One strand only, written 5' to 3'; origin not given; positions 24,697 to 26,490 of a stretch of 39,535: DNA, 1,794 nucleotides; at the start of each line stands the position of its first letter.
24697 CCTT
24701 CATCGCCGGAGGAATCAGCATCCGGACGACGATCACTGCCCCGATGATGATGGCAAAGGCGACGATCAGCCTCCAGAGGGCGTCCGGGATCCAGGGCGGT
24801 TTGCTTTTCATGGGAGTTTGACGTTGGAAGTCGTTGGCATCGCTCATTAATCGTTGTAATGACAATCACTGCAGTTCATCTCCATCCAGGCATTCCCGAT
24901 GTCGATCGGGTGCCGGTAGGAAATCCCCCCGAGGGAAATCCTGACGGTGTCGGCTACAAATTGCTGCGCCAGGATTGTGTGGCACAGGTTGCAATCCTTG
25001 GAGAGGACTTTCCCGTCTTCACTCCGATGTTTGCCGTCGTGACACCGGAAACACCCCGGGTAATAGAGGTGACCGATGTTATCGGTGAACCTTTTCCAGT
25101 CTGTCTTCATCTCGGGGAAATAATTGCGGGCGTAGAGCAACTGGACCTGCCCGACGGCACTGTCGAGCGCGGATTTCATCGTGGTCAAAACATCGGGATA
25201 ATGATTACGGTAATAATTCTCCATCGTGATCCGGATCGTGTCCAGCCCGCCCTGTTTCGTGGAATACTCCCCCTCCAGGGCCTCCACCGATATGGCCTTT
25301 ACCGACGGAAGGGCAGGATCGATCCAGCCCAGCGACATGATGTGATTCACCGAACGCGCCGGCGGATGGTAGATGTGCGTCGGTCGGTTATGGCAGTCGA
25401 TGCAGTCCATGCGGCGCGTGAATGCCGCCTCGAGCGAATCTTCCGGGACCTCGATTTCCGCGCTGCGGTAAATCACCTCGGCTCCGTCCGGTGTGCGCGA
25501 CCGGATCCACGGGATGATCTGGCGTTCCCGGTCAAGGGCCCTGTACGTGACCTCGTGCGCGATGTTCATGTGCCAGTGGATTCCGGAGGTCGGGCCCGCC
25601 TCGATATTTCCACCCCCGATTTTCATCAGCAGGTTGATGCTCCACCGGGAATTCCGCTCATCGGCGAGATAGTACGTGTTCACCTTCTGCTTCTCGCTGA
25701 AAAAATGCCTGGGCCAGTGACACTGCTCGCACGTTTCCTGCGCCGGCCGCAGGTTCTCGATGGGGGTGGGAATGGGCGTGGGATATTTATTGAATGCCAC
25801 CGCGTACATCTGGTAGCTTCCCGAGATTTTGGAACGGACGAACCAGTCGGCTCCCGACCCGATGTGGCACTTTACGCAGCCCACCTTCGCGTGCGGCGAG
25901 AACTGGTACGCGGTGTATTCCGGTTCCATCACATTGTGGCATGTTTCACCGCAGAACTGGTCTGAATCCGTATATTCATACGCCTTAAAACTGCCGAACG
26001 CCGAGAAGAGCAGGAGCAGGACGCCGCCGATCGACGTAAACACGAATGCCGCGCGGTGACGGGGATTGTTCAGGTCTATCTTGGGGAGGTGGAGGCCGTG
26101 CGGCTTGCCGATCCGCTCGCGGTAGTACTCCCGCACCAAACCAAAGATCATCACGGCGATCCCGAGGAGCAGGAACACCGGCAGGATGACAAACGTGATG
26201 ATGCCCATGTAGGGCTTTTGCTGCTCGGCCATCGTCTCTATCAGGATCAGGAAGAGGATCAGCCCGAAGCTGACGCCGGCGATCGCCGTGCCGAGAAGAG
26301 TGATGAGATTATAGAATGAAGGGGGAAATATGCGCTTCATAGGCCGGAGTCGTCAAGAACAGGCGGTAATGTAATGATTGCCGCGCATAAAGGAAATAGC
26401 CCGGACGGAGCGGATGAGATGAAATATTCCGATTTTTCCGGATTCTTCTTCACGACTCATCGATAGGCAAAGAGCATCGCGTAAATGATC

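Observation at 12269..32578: About 20 kb co-directional supercluster of six quinone-linked membrane redox modules with 67 c-heme motifs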

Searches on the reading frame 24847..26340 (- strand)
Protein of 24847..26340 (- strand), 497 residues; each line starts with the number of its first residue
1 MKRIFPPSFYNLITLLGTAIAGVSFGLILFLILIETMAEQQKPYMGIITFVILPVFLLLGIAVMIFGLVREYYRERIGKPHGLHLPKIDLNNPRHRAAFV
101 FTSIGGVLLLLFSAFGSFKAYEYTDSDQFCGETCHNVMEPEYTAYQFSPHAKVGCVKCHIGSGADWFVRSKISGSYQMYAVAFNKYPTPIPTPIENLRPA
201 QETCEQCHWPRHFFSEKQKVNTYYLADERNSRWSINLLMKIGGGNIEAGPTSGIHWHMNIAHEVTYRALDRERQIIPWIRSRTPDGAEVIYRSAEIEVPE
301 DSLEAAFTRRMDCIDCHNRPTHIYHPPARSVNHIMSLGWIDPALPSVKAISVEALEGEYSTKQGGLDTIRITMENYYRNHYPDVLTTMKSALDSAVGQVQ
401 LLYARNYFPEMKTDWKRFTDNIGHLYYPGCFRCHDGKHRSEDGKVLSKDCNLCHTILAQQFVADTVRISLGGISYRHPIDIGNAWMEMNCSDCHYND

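Call 6: search_protein_families(library=pfam, proteins=[window:24847-26340:-], max_evalue=0.01)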
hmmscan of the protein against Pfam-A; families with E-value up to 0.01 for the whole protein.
window:24847-26340:- (497 aa): 3 families
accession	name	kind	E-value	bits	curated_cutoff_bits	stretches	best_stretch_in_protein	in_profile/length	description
PF03264.19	Cytochrom_NNT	-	1.2e-07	32.1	24.1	1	96-188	5-101/174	NapC/NirT cytochrome c family, N-terminal region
PF14522.11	Cytochrome_C7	-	2.7e-07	30.8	24.8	0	416-455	43-67/67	Cytochrome c7 and related cytochrome c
PF14537.11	Cytochrom_c3_2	-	7e-06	26.9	25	1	429-495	8-65/79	Cytochrome c3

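Call 8: search_protein_families(library=ncbifam, proteins=[window:24847-26340:-], max_evalue=0.001)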
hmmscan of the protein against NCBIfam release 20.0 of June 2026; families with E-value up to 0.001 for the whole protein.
window:24847-26340:- (497 aa): 2 families
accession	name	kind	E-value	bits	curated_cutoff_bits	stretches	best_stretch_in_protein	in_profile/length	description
TIGR03153.1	cytochr_NrfH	equivalog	5.1e-15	55.8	134.2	1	107-209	7-110/138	cytochrome c nitrite reductase small subunit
TIGR03508.1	decahem_SO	subfamily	9.6e-06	25.2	192.2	0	429-494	96-150/258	DmsE family decaheme c-type cytochrome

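Call 10: find_encoding_contigs(protein=window:24847-26340:-, flank=10000, max_places=6)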
Protein window:24847-26340:- (497 aa): 3 contigs read that carry it; 3 places shown.
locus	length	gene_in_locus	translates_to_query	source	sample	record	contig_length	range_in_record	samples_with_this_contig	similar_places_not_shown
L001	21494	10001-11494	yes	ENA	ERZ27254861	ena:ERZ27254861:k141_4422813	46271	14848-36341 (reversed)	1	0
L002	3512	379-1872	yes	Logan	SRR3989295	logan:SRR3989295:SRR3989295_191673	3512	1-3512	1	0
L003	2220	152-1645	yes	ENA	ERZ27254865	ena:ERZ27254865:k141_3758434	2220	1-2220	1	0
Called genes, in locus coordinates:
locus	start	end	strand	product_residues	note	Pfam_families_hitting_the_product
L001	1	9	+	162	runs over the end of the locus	PF12802:MarR_2, PF01047:MarR, PF13463:HTH_27 (weak)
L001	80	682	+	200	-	PF04264:YceI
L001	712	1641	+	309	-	PF00111:Fer2, PF00211:Guanylate_cyc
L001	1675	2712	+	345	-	PF04307:YdjM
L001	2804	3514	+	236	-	PF00027:cNMP_binding, PF13545:HTH_Crp_2, PF00325:Crp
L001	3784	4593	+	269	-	PF00582:Usp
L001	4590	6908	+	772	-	PF09699:Paired_CXXCH_1 (faint), PF14522:Cytochrome_C7 (faint), PF14537:Cytochrom_c3_2 (weak), PF14358:DUF4405 (faint), PF01292:Ni_hydr_CYTB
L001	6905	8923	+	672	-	PF09699:Paired_CXXCH_1 (faint), PF14522:Cytochrome_C7 (faint), PF14537:Cytochrom_c3_2 (faint), PF22678:Cytochrom_c_NrfB-like (weak)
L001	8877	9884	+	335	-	PF01292:Ni_hydr_CYTB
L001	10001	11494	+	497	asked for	PF03264:Cytochrom_NNT, PF14522:Cytochrome_C7 (faint), PF14537:Cytochrom_c3_2 (faint)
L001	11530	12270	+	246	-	PF09699:Paired_CXXCH_1 (faint), PF14537:Cytochrom_c3_2 (faint), PF22113:Mtrc-MtrF_II-IV_dom (faint), PF14522:Cytochrome_C7 (weak)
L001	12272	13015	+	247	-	PF13183:Fer4_8, PF12838:Fer4_7, PF13237:Fer4_10, PF13247:Fer4_11, PF12838:Fer4_7 (weak), PF00037:Fer4, PF12797:Fer4_2 (weak), PF13237:Fer4_10, +9 more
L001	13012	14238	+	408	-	PF03916:NrfD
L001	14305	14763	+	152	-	PF25471:TM_PetC (weak), PF00355:Rieske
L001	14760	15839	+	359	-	PF00033:Cytochrome_B, PF13631:Cytochrom_B_N_2, PF00032:Cytochrom_B_C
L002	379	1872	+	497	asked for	PF03264:Cytochrom_NNT, PF14522:Cytochrome_C7 (faint), PF14537:Cytochrom_c3_2 (faint)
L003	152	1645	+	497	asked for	PF03264:Cytochrom_NNT, PF14522:Cytochrome_C7 (faint), PF14537:Cytochrom_c3_2 (faint)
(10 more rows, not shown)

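Call 14: find_homologous_proteins(query=window:24847-26340:-, max_evalue=0.00001)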
Query window:24847-26340:- (497 aa): 8000 proteins with E <= 0.00001 among 8000 candidates; the best 120 are listed.
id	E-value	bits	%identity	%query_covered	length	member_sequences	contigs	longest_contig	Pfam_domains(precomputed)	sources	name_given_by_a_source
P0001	0.0e+0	1034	83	99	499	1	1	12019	PF14537.12,PF03264.20,PF14522.12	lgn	-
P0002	0.0e+0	1029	82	100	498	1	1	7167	PF14537.12,PF03264.20,PF14522.12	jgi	jgi:heme/copper-type cytochrome/quinol oxidase subunit 2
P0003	0.0e+0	1025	83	99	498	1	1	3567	PF14537.12,PF03264.20,PF14522.12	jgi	jgi:hypothetical protein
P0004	0.0e+0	1024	82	100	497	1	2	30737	PF14537.12,PF03264.20,PF14522.12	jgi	jgi:hypothetical protein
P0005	0.0e+0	1010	81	99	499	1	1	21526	PF14537.12,PF03264.20,PF14522.12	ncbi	-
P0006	1.3e-295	999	79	100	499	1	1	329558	PF14537.12,PF03264.20,PF14522.12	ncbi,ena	-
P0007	3.2e-294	994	80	99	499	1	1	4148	PF14537.12,PF03264.20,PF14522.12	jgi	jgi:hypothetical protein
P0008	3.2e-293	991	82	97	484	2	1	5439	PF03264.20,PF14522.12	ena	-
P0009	2.6e-291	985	79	99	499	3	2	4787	PF14537.12,PF03264.20,PF14522.12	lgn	-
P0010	1.7e-289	979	79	99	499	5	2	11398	PF14537.12,PF03264.20,PF14522.12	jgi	-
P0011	4.9e-287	971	76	100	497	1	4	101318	PF14537.12,PF03264.20,PF14522.12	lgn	-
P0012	2.5e-281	952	76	99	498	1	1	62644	PF14537.12,PF03264.20,PF14522.12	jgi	jgi:nitrate/TMAO reductase-like tetraheme cytochrome c subunit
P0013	8.4e-281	950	75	100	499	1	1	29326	PF14537.12,PF03264.20,PF14522.12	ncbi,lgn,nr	ncbi:MAG: NapC/NirT family cytochrome c [Ignavibacteriae bacterium]|nr:NapC/NirT family cytochrome c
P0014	7.4e-278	940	74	99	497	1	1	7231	PF14537.12,PF03264.20,PF14522.12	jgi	jgi:NapC/NirT cytochrome c family, N-terminal region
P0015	3.0e-277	938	75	99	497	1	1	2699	PF14537.12,PF03264.20,PF14522.12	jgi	-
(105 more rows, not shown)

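Call 15: find_related_loci(query=window:24847-26340:-, collection=genome_contigs, flank=10000)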
Query window:24847-26340:- (497 aa) in genome_contigs; peptide patterns used: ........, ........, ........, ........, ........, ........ (x = any residue, [..] = any of these).
600 stretches matched a pattern (row limit reached: there are more); 595 encode a relative of the query (tblastn E <= 1e-3); the best 80 are kept; 80 distinct loci.
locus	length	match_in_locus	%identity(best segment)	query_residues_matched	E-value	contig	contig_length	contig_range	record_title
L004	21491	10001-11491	79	1-497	0e+0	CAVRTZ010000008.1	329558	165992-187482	MAG: uncultured Ignavibacteria bacterium isolate MFD02809.bin.2.75 genome assembly, contig: contig_183321, whole genome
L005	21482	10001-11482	79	1-494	0e+0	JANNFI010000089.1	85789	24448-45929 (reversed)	MAG: Ignavibacteria bacterium isolate OTE_75_metabat_310 OTE_75_k141_1913125, whole genome shotgun sequence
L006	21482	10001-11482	74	1-494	0e+0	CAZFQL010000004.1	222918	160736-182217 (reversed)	MAG TPA_asm: uncultured Chlorobiaceae bacterium isolate SRP302447_co3_354 genome assembly, contig: NODE_148_length_22291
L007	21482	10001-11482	71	1-494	0e+0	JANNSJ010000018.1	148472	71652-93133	MAG: Bacteroidota bacterium isolate SOY_31_metabat_225 SOY_31_k141_1248112, whole genome shotgun sequence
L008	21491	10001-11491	73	1-497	0e+0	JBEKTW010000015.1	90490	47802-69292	MAG: Bacteroidota bacterium isolate SPRUCE 567 SPRUCE_567_15, whole genome shotgun sequence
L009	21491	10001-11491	70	1-497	0e+0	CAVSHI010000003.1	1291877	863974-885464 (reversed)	MAG: Ignavibacteriota bacterium isolate MFD01476.bin.1.124 genome assembly, contig: contig_39632, whole genome shotgun s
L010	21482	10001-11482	71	1-494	0e+0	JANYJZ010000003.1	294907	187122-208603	MAG: Ignavibacteriae bacterium isolate GL140_4_metabinner_9 GL140_4_k141_463020, whole genome shotgun sequence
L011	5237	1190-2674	72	1-495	0e+0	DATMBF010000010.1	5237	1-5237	MAG TPA_asm: Bacteroidota bacterium isolate SMAG_U13346 k141_85576, whole genome shotgun sequence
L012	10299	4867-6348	69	1-494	0e+0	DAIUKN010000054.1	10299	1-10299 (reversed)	MAG TPA_asm: Bacteroidota bacterium isolate CTOTU26107 NODE_3842_length_10299_cov_4.068235, whole genome shotgun sequenc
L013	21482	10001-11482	71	1-494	0e+0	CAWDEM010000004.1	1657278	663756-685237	MAG: Ignavibacteriota bacterium isolate MFD05942.bin.1.74 genome assembly, contig: contig_3312, whole genome shotgun seq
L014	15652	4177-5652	71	1-494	0e+0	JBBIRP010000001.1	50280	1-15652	MAG: Ignavibacteriales bacterium isolate PFF170222_bin_352 NODE_50_length_50280_cov_4.116575, whole genome shotgun seque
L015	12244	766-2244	67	1-494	0e+0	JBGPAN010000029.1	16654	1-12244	MAG: Bacteroidota bacterium isolate OBJ_0618_130150_128 k141_7813809_length_16654_cov_12.0000, whole genome shotgun sequ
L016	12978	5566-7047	68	1-494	0e+0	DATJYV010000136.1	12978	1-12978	MAG TPA_asm: Bacteroidota bacterium isolate SMAG_U15161 k141_131877, whole genome shotgun sequence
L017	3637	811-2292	68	1-494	0e+0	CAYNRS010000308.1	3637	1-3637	MAG TPA_asm: uncultured Ignavibacteriaceae bacterium isolate binchicken_co21_380 genome assembly, contig: NODE_42264_len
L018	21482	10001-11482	67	1-494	0e+0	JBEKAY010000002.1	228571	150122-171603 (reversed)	MAG: Bacteroidota bacterium isolate SPRUCE 123 SPRUCE_123_2, whole genome shotgun sequence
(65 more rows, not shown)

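Call 32: search_solved_structures(query=window:24847-26340:-, max_evalue=0.01, show_alignments=1)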
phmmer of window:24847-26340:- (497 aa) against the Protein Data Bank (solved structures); distinct sequences matched with E-value up to 0.01: 1.
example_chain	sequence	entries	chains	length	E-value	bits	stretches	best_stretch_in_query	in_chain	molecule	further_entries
2j7a_C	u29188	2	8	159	0.00015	23.8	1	104-212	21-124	CYTOCHROME C QUINOL DEHYDROGENASE NRFH | NAPC/NIRT CYTOCHROME C FAMILY PROTEIN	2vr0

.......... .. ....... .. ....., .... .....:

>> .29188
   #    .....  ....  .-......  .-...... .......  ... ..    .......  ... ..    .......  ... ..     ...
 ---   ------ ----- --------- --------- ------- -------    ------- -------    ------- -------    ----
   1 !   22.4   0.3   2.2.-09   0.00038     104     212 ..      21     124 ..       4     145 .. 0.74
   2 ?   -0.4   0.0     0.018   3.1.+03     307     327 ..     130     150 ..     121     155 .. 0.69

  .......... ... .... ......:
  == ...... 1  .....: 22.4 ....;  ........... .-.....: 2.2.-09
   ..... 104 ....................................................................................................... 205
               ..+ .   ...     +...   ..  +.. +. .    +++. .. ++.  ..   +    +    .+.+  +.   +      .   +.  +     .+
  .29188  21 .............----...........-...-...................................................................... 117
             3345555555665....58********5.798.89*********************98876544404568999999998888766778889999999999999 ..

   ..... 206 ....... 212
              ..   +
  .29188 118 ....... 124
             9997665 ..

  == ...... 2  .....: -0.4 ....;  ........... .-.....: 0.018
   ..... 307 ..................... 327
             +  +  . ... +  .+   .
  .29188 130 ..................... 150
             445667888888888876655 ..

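Call 41: search_protein_families(library=pfam, proteins=[L007:14384-15085:+, L007:15430-16746:+, L007:16739-17821:+, L007:17782-19065:+, L007:19081-20184:+, L007:20442-21482:+, L009:14529-16772:+, L009:16783-18297:+, L009:18304-19698:+, L007:3682-4551:+], max_evalue=0.01)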
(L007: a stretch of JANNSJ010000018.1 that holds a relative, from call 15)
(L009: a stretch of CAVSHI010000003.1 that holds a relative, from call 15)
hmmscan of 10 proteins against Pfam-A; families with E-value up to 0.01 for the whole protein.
L007:14384-15085:+ (233 aa): 7 families
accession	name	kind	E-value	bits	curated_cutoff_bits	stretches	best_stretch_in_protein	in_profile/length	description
PF13435.11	Cytochrome_C554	-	1.3e-16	61.7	20.8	1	81-166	1-84/84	Cytochrome c554 and c-prime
PF09699.15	Paired_CXXCH_1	-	1.1e-05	25.4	20.6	0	133-168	7-39/41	Doubled CXXCH motif (Paired_CXXCH_1)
PF22113.1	Mtrc-MtrF_II-IV_dom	-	3.3e-05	23.9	30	1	74-208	23-166/176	Outer membrane cytochrome MtrC/MtrF-like, domains II/IV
PF14522.11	Cytochrome_C7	-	0.00015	21.9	24.8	1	156-210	10-53/67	Cytochrome c7 and related cytochrome c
PF03264.19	Cytochrom_NNT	-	0.00071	19.8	24.1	1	146-206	113-165/174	NapC/NirT cytochrome c family, N-terminal region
PF14537.11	Cytochrom_c3_2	-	0.0009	20.1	25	0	131-208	5-67/79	Cytochrome c3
PF02085.21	Cytochrom_CIII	-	0.00094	19.9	22.9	0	80-165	31-101/101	Class III cytochrome C family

L007:15430-16746:+ (438 aa): 1 family
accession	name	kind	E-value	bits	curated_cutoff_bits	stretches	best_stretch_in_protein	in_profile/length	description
PF07396.17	Porin_O_P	-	0.0062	16.3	20.9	0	240-274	310-344/370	Phosphate-selective porin O and P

L007:16739-17821:+ (360 aa): 3 families
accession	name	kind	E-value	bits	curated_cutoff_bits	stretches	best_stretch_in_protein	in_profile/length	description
PF14522.11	Cytochrome_C7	-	7.3e-15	55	24.8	2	121-178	1-67/67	Cytochrome c7 and related cytochrome c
PF02085.21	Cytochrom_CIII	-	2.3e-08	34.7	22.9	0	108-146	9-43/101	Class III cytochrome C family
PF22113.1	Mtrc-MtrF_II-IV_dom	-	1.6e-06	28.2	30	0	218-342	30-129/176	Outer membrane cytochrome MtrC/MtrF-like, domains II/IV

L007:17782-19065:+ (427 aa): 6 families
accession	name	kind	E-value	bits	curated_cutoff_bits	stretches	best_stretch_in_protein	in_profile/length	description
PF22113.1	Mtrc-MtrF_II-IV_dom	-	3.4e-05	23.9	30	1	82-166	82-167/176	Outer membrane cytochrome MtrC/MtrF-like, domains II/IV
PF14537.11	Cytochrom_c3_2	-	3.6e-05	24.6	25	1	81-167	6-69/79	Cytochrome c3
PF09699.15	Paired_CXXCH_1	-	0.00018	21.6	20.6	0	157-166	7-17/41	Doubled CXXCH motif (Paired_CXXCH_1)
PF13442.11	Cytochrome_CBB3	-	0.00026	21.7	27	0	84-106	14-35/68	Cytochrome C oxidase, cbb3-type, subunit III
PF14522.11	Cytochrome_C7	-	0.0005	20.3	24.8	0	109-205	7-67/67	Cytochrome c7 and related cytochrome c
PF02335.20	Cytochrom_C552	-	0.009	15.5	24.1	0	82-130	88-135/438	Cytochrome c552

L007:19081-20184:+ (367 aa): 5 families
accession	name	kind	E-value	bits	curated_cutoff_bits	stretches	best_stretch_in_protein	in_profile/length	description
PF14537.11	Cytochrom_c3_2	-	4.2e-09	37.2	25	1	139-208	4-66/79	Cytochrome c3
PF14522.11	Cytochrome_C7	-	2.3e-08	34.2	24.8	0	259-302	10-52/67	Cytochrome c7 and related cytochrome c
PF09698.15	GSu_C4xC__C2xCH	-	1.4e-05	26.1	21.7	1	264-298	2-36/36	Geobacter CxxxxCH...CXXCH motif (GSu_C4xC__C2xCH)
PF02085.21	Cytochrom_CIII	-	2.5e-05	25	22.9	0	70-148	32-101/101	Class III cytochrome C family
PF22113.1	Mtrc-MtrF_II-IV_dom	-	0.00024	21.1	30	0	155-212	82-132/176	Outer membrane cytochrome MtrC/MtrF-like, domains II/IV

L007:20442-21482:+ (347 aa): 1 family
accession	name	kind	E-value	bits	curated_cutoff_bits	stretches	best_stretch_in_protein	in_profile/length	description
PF01578.25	Cytochrom_C_asm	-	3.2e-28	99.3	29.9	1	112-319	5-206/212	Cytochrome C assembly protein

L009:14529-16772:+ (747 aa): 2 families
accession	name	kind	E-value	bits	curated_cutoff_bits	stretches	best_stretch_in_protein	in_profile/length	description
PF01578.25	Cytochrom_C_asm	-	2.6e-32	112.6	29.9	1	95-295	1-206/212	Cytochrome C assembly protein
PF16327.10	CcmF_C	-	4e-21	76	28.7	1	318-580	5-282/323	Cytochrome c-type biogenesis protein CcmF C-terminal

L009:16783-18297:+ (504 aa): 4 families
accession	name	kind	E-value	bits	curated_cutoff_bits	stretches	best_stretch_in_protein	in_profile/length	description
PF02518.31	HATPase_c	-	5.8e-25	88.3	26.4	1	396-500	2-110/111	Histidine kinase-, DNA gyrase B-, and HSP90-like ATPase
PF00512.31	HisKA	-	2.2e-15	56.9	26.9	1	289-350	3-63/66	His Kinase A (phospho-acceptor) domain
PF00672.30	HAMP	-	2.5e-05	24.9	25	1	213-266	3-53/53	HAMP domain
PF10722.14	YbjN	-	0.00071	20.2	22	1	69-124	59-112/126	Putative bacterial sensory transduction regulator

L009:18304-19698:+ (464 aa): 14 families
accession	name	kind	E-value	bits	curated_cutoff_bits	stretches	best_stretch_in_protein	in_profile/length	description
PF00158.32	Sigma54_activat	-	7.6e-66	221.4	20.2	1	144-312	1-168/168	Sigma-54 interaction domain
PF00072.30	Response_reg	-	5e-29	101.1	30.2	1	6-115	1-110/111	Response regulator receiver domain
PF25601.1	AAA_lid_14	-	1.3e-23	83.1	27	1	317-395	1-79/87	AAA+ ATPase lid domain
PF14532.12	Sigma54_activ_2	-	6.4e-18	65.8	25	1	145-316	1-138/138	Sigma-54 interaction domain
PF02954.25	HTH_8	-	5.3e-14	52.1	22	1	411-449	4-42/42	Bacterial regulatory protein, Fis family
PF07728.20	AAA_5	-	6.7e-08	33.1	22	1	169-289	2-125/139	AAA domain (dynein-related subfamily)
PF07724.20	AAA_2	-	4e-07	30.7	27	1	168-294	5-132/166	AAA domain (Cdc48 subfamily)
PF01078.27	Mg_chelatase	-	1.9e-06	27.9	20.3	1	159-291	15-162/207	Magnesium chelatase, subunit ChlI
PF00004.35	AAA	-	4.7e-06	27.5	21.2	1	169-288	1-111/131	ATPase family associated with various cellular activities (AAA)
PF13556.12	HTH_30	-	0.00036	20.7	27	1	424-449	11-36/59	PucR C-terminal helix-turn-helix domain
PF06745.19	ATPase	-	0.00041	20.2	26.6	1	155-219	8-74/231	KaiC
PF20432.4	Xre-like-HTH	-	0.0012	19.5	25.8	1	414-448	12-45/63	Antitoxin Xre-like helix-turn-helix domain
PF13191.12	AAA_16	-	0.004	18.1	32.6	1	145-187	3-45/167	AAA ATPase domain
PF20030.5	bpMoxR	-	0.0066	16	27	0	160-287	25-146/205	MoxR domain in the MoxR-vWA-beta-propeller ternary systems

L007:3682-4551:+ (289 aa): 2 families
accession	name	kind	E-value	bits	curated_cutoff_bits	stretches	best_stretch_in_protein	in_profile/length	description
PF04116.19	FA_hydroxylase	-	4.1e-17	63.3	31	1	133-273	1-132/132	Fatty acid hydroxylase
PF04715.19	Anth_synt_I_N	-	0.0063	17.2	23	0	209-236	85-110/140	Anthranilate synthase component I, N terminal region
